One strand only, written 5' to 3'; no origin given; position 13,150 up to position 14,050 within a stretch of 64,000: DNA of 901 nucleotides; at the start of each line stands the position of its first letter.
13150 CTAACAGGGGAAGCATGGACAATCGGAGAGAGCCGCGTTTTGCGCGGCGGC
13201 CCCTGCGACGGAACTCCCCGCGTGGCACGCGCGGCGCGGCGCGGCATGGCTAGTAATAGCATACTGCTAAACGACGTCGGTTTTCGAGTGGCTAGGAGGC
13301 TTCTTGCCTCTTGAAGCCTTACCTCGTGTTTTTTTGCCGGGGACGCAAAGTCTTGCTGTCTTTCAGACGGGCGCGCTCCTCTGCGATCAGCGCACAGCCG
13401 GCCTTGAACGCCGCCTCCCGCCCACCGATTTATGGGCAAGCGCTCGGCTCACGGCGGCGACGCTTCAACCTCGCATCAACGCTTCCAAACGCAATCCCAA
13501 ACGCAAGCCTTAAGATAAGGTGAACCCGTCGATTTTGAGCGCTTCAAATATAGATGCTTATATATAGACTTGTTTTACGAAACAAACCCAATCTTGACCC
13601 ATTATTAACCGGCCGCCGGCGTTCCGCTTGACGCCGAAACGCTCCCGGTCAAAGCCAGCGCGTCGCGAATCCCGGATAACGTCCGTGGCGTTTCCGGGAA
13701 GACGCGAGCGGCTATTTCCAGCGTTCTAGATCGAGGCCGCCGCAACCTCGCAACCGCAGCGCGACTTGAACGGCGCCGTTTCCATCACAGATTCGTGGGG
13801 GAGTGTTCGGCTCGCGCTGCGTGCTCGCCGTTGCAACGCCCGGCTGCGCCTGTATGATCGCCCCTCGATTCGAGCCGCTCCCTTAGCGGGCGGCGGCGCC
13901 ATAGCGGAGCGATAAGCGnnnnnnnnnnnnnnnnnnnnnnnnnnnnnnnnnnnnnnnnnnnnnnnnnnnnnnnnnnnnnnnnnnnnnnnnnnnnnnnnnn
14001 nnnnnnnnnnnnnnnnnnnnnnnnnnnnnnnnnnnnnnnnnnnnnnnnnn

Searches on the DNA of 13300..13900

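Call 62: search_rna_families(source=window, start=13300, end=13900, threshold=evalue, max_evalue=10)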
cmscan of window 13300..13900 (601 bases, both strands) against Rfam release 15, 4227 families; matches with E-value up to 10: 1.
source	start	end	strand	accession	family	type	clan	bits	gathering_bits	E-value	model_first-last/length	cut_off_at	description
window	13817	13900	+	RF00492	SCARNA17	Gene; snRNA; snoRNA; scaRNA;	-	16.6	75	1.8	1-82/144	3'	small Cajal body-specific RNA 17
